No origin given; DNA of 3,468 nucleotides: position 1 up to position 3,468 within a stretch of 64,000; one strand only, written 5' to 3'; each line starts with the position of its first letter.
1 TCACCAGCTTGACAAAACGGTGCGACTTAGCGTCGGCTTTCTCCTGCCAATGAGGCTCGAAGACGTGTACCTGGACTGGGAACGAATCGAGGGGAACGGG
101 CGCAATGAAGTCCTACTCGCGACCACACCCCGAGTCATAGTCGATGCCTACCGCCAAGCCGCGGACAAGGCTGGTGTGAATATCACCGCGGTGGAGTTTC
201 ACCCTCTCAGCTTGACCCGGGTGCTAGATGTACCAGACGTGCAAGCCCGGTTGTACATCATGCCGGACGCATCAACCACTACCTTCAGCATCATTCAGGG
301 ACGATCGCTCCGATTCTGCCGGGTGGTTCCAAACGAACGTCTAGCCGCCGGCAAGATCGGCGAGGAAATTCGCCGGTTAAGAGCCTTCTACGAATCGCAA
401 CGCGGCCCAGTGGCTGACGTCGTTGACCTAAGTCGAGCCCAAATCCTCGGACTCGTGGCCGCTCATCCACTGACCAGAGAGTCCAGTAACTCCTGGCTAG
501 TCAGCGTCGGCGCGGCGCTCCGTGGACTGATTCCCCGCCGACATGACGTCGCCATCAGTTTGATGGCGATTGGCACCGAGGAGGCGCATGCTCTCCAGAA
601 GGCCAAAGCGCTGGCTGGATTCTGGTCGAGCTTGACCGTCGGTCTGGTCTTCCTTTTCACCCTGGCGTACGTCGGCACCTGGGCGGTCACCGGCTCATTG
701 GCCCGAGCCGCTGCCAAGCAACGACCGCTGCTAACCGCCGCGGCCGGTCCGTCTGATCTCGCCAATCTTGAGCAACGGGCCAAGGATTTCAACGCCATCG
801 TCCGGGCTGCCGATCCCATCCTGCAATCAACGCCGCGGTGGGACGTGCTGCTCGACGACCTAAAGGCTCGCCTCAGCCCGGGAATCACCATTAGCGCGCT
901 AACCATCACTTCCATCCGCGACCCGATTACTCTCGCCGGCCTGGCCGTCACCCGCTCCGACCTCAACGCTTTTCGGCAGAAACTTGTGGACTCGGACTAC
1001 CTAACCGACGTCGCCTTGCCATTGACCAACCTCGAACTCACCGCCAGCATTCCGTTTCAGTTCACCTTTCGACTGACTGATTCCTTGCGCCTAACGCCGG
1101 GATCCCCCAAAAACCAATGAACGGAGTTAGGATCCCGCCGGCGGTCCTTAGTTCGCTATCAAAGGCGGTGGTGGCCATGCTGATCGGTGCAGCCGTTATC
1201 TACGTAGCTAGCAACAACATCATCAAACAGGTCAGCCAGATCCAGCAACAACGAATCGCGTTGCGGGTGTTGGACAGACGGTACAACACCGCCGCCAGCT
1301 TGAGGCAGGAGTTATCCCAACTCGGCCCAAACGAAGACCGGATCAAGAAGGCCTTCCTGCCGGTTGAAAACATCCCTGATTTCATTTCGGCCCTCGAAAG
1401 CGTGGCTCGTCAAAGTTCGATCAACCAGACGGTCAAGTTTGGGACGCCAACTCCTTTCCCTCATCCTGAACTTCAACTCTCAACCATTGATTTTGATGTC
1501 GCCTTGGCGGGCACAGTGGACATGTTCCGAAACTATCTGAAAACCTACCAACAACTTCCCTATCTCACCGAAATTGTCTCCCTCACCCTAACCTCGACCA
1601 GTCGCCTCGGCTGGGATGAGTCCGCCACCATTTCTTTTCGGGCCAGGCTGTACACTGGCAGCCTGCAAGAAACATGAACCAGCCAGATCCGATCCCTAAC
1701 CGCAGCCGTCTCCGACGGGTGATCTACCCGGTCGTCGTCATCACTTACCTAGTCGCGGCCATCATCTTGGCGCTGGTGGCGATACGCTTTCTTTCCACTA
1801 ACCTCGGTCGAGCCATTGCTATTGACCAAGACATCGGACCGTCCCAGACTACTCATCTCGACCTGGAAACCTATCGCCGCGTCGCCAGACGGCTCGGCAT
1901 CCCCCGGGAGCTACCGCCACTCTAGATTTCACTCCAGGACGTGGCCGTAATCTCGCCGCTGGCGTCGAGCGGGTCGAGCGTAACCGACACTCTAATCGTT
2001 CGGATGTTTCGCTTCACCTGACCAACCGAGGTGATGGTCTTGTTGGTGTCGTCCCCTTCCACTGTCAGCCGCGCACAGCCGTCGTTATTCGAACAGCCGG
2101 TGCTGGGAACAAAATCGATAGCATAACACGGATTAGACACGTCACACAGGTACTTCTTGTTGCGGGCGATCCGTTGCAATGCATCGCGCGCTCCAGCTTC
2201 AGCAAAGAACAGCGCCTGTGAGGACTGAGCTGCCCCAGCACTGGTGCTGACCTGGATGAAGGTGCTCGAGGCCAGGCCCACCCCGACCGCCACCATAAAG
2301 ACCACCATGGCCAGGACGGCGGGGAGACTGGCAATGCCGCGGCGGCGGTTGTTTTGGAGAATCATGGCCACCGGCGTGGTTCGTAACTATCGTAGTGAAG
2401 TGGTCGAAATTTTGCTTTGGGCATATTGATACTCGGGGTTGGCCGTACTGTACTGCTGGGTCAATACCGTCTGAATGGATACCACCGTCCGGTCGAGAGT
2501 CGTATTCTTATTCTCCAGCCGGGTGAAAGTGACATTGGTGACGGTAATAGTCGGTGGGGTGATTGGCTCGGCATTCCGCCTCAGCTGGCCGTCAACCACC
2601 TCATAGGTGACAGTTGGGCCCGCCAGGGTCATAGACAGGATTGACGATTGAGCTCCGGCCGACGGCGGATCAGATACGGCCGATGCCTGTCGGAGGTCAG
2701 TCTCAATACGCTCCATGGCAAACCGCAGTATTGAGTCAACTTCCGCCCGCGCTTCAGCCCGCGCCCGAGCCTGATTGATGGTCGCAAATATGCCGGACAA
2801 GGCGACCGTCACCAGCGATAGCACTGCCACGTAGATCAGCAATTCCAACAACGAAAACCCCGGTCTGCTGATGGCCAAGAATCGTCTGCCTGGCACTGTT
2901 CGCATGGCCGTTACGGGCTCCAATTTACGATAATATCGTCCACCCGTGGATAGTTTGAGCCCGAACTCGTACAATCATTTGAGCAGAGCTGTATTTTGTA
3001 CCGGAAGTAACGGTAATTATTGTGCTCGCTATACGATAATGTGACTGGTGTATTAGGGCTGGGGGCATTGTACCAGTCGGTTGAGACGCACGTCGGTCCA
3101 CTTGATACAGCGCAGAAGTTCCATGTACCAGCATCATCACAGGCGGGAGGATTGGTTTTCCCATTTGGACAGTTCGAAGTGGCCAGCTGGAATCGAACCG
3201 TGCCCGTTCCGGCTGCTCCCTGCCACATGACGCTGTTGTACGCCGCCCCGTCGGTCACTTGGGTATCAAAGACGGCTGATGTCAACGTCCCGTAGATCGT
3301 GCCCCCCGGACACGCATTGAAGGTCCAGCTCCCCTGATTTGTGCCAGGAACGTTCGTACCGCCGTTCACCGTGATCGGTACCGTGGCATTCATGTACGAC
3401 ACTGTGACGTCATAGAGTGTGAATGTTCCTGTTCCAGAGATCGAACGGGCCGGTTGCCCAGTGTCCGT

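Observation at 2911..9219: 2,100-aa LamG-repeat surface protein in the position PilY1 holds in the P. aeruginosa fimU-pilVWXY1E operon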

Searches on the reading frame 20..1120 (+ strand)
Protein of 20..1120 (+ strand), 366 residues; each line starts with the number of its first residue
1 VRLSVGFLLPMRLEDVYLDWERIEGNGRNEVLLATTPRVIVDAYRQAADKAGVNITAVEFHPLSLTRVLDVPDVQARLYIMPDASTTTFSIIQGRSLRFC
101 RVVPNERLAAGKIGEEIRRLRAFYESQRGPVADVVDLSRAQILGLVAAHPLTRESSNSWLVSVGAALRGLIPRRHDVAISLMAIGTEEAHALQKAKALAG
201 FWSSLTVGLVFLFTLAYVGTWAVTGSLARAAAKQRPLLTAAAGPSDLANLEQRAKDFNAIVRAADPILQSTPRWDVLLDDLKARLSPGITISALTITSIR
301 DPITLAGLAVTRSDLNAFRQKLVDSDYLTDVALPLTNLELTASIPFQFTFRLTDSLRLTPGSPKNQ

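Call 56: search_protein_families(library=pfam, proteins=[window:20-1120:+], max_evalue=10)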
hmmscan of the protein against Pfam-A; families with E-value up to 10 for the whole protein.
window:20-1120:+ (366 aa): 2 families
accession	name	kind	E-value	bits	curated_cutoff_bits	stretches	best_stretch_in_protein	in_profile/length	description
PF05137.18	PilN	-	0.00045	20.7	22.8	1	277-334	2-57/78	Fimbrial assembly protein (PilN)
PF11104.14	PilM_2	-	0.1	11.9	27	1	8-67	101-164/340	Type IV pilus assembly protein PilM;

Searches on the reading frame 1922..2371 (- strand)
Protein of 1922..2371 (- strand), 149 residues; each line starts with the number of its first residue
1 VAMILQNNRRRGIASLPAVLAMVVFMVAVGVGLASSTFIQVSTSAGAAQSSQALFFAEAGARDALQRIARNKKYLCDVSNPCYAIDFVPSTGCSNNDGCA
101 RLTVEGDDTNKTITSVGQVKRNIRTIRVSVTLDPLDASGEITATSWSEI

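Call 6: search_protein_families(library=pfam, proteins=[window:1922-2371:-], max_evalue=0.1)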
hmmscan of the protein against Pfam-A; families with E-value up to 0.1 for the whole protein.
window:1922-2371:- (149 aa): 0 families

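Call 7: search_protein_families(library=ncbifam, proteins=[window:1922-2371:-], max_evalue=0.1)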
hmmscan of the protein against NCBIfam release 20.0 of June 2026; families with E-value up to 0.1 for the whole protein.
window:1922-2371:- (149 aa): 1 family
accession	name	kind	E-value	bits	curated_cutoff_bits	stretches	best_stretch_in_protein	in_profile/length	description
NF038083.1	CU044_5270_fam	subfamily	0.092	12.5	100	0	8-70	21-84/284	CU044_5270 family protein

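Call 56: search_protein_families(library=pfam, proteins=[window:1922-2371:-], max_evalue=10)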
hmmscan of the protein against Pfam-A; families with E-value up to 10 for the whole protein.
window:1922-2371:- (149 aa): 2 families
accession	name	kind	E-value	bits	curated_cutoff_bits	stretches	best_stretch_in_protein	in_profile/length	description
PF20101.4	DUF6491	-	0.12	12.8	27.5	1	53-99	50-96/138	Family of unknown function (DUF6491)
PF14341.11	PilX_N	-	0.44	11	25.5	1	20-61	10-50/51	PilX N-terminal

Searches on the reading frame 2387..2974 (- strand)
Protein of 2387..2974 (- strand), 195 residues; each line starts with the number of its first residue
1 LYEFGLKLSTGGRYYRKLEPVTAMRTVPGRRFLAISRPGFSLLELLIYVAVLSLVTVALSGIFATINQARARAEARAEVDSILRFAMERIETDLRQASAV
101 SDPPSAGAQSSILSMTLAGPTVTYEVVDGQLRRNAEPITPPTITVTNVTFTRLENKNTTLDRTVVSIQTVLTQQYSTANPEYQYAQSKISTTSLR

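Call 6: search_protein_families(library=pfam, proteins=[window:2387-2974:-], max_evalue=0.1)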
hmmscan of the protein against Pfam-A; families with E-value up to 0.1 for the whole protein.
window:2387-2974:- (195 aa): 2 families
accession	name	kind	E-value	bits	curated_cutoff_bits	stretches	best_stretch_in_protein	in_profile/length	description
PF07963.17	N_methyl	-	0.00012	22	21.2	1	39-59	6-26/27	Prokaryotic N-terminal methylation motif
PF25472.1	DUF7902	-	0.047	14.3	26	1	58-77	64-83/85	Domain of unknown function (DUF7902)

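Call 7: search_protein_families(library=ncbifam, proteins=[window:2387-2974:-], max_evalue=0.1)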
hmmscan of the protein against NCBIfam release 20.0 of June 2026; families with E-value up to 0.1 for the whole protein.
window:2387-2974:- (195 aa): 10 families
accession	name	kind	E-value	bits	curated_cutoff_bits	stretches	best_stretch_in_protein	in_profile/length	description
NF041013.1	T4P_ComGE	equivalog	8e-06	25.9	49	1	39-95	5-61/83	competence type IV pilus minor pilin ComGE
NF007848.0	PRK10557.1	equivalog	4.6e-05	22.8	120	1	35-97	8-70/192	prepilin peptidase-dependent protein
TIGR01711.1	gspJ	equivalog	5.8e-05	23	64.85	1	39-99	2-62/192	type II secretion system minor pseudopilin GspJ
TIGR02599.1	TIGR02599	subfamily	0.00029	20.2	256.5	1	39-98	1-60/361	Verru_Chthon cassette protein C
NF041002.1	pilin_ComGF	equivalog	0.00069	19.8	80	1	38-99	2-61/139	competence type IV pilus minor pilin ComGF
NF038304.1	EPS_HpsC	equivalog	0.0025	17.5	200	1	37-101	20-84/318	hormogonium polysaccharide secretion pseudopilin HpsC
TIGR01708.2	typeII_sec_gspH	equivalog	0.0069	16.4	80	1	39-79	3-40/169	type II secretion system minor pseudopilin GspH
NF007660.0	PRK10332.1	equivalog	0.028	14.9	86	1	38-72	9-43/107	prepilin-type N-terminal cleavage/methylation domain-containing protein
NF045900.1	HisKinCpxALeg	equivalog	0.032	12.9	800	0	148-192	286-330/451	two-component system sensor histidine kinase CpxA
TIGR01707.1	gspI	equivalog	0.049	14.1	44.35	1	39-114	1-69/101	type II secretion system minor pseudopilin GspI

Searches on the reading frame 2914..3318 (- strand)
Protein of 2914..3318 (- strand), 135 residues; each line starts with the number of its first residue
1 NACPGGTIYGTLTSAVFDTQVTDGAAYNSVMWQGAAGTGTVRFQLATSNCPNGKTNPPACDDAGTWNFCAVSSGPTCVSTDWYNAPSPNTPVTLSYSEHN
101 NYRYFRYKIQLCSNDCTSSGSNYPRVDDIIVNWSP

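Call 65: find_related_loci(query=A4, collection=metagenome_contigs, flank=10000)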
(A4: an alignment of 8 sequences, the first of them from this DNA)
Query A4 (135 aa) in metagenome_contigs; peptide patterns used: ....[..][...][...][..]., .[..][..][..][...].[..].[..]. (x = any residue, [..] = any of these).
268 stretches matched a pattern; 145 encode a relative of the query (tblastn E <= 1e-3); the best 80 are kept; 80 distinct loci.
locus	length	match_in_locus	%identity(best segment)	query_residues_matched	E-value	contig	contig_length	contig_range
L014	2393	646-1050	55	3-135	2e-40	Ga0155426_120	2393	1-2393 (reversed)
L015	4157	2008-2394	53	8-135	2e-40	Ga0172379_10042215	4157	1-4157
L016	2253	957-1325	51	10-135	7e-39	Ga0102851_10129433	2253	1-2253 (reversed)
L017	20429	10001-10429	52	8-135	4e-38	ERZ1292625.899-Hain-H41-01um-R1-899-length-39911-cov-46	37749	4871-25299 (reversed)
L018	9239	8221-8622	51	3-135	3e-37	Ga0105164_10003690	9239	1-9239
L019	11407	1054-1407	53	10-135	2e-36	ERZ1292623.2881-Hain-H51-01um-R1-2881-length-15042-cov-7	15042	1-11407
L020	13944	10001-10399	49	8-135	5e-36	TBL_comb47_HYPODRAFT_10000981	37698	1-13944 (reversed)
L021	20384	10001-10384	48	8-135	7e-36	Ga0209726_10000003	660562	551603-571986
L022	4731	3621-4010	51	10-135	1e-35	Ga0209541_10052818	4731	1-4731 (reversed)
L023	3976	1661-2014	52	10-135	6e-35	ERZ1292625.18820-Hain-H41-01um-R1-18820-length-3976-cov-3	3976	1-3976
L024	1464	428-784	48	10-135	2e-35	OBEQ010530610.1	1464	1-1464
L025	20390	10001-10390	47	2-135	2e-34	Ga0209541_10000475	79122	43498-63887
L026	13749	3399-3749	47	8-135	2e-33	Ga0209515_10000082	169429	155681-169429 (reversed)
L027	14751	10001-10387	48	10-135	2e-33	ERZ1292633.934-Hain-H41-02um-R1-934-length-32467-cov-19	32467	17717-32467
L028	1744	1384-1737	50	10-135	4e-33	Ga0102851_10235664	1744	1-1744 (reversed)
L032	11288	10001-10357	50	9-135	1e-31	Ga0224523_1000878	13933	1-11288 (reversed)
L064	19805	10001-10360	45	10-135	2e-28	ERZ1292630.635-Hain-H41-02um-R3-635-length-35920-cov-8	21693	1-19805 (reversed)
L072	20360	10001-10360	43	9-135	2e-27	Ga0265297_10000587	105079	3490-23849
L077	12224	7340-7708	44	10-135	8e-27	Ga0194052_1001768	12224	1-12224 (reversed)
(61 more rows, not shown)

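Call 75: predict_structure(alignment_id=A3)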
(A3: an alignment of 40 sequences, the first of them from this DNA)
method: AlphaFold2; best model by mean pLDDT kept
length: 135 residues; sequences in the alignment: 40
mean_pLDDT: 90.7   pTM: 0.83
mean pLDDT of the five models: 90.7, 90.7, 88.9, 88.7, 87.1
residues with pLDDT >= 90: 101; 70-90: 24; 50-70: 7; < 50: 3
segments of 3 or more residues with pLDDT < 50: 1-3
pLDDT, mean of each block of 10 residues (from residue 1): 66 97 95 95 96 91 90 78 93 93 97 90 95 97
secondary structure, 60 per line:
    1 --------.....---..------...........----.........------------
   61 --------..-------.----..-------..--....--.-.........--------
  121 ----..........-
elements in order: E9-13 E25-35 E40-48 H96-99 E104-112 E125-134

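Call 79: search_protein_families(library=pfam, proteins=[L064:2143-9096:+, L077:1697-7711:+, L032:4052-9058:+, L021:5532-9116:+, L072:3975-8156:+], max_evalue=0.001)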
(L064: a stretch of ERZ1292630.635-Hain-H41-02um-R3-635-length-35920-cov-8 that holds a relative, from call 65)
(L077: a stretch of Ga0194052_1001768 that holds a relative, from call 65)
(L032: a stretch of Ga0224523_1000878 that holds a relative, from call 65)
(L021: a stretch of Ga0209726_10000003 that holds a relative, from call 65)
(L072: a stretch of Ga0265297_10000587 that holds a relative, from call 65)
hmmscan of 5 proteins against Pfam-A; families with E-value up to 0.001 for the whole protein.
L064:2143-9096:+ (2317 aa): 1 family
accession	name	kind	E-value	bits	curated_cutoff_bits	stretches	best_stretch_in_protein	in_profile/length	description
PF16656.11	Pur_ac_phosph_N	-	3.5e-06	27.9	30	1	2113-2192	16-93/93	Purple acid Phosphatase, N-terminal domain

L077:1697-7711:+ (2004 aa): 2 families
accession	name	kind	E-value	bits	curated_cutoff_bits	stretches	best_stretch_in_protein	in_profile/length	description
PF03736.22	EPTP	-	1e-09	38.7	21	0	1798-1817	12-31/42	EPTP domain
PF19755.4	DUF6242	-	0.0005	20.4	29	0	1668-1750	128-217/217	Domain of unknown function (DUF6242)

L032:4052-9058:+ (1668 aa): 2 families
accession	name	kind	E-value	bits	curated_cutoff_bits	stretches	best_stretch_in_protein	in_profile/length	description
PF16656.11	Pur_ac_phosph_N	-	2.1e-05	25.4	30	1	1456-1539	10-93/93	Purple acid Phosphatase, N-terminal domain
PF00041.27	fn3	-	4.2e-05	24.1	25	0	1454-1524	8-74/84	Fibronectin type III domain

L021:5532-9116:+ (1194 aa): 3 families
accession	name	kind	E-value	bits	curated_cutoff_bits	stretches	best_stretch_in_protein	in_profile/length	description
PF00041.27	fn3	-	9.4e-09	35.8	25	0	956-1028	8-70/84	Fibronectin type III domain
PF16656.11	Pur_ac_phosph_N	-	8.3e-08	33.1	30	1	957-1028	9-82/93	Purple acid Phosphatase, N-terminal domain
PF16655.11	PhoD_N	-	9e-05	23.4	30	0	966-1028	14-80/90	PhoD-like phosphatase, N-terminal domain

L072:3975-8156:+ (1393 aa): 1 family
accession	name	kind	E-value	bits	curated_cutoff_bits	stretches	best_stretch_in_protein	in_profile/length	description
PF16656.11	Pur_ac_phosph_N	-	1e-05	26.4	30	1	1182-1269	8-93/93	Purple acid Phosphatase, N-terminal domain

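Call 87: fold_search(model_id=the predicted structure, library=viral)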
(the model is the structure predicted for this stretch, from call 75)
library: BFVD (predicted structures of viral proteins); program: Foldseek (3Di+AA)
matches with E <= 10: 1361; with E <= 0.001: 1
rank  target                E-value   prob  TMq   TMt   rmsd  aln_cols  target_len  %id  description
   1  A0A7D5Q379            4.3e-04  1.00  0.40  0.17   7.7       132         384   16  (no name in the UniProt tables at hand)
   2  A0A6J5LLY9            3.2e-03  1.00  0.50  0.55   5.1       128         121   19  Uncharacterized protein (Fragment) [uncultured Caudovirales phage]
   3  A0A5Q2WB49            4.0e-03  1.00  0.54  0.21   3.2       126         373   14  (no name in the UniProt tables at hand)
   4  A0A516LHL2            4.0e-03  1.00  0.45  0.10  10.4       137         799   10  (no name in the UniProt tables at hand)
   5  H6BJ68                5.0e-03  1.00  0.46  0.55   6.0       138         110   12  (no name in the UniProt tables at hand)
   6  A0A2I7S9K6            5.0e-03  0.99  0.46  0.23   6.6       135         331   14  (no name in the UniProt tables at hand)
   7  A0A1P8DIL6            5.9e-03  0.97  0.34  0.16   8.2       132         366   14  (no name in the UniProt tables at hand)
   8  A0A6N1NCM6            7.0e-03  0.98  0.42  0.10  10.6       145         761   14  Collagen-like protein [Tupanvirus deep ocean]
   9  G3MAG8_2              9.2e-03  0.99  0.44  0.09   5.6       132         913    8  Gp427 [Bacillus phage G]
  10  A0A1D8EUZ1            9.7e-03  0.80  0.31  0.08  10.4       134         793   18  Minor tail protein [Mycobacterium phage Nazo]
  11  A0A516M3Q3            1.0e-02  1.00  0.45  0.50   5.2       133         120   11  (no name in the UniProt tables at hand)
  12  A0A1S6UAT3            1.1e-02  0.92  0.39  0.19   8.6       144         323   14  Structural protein [Serratia phage BF]
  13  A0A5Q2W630            1.3e-02  1.00  0.55  0.18   3.8       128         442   11  (no name in the UniProt tables at hand)
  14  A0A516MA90            1.3e-02  0.82  0.34  0.32  13.3       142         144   17  (no name in the UniProt tables at hand)
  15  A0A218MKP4            1.4e-02  0.82  0.34  0.15  14.6       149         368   15  Uncharacterized protein [uncultured virus]
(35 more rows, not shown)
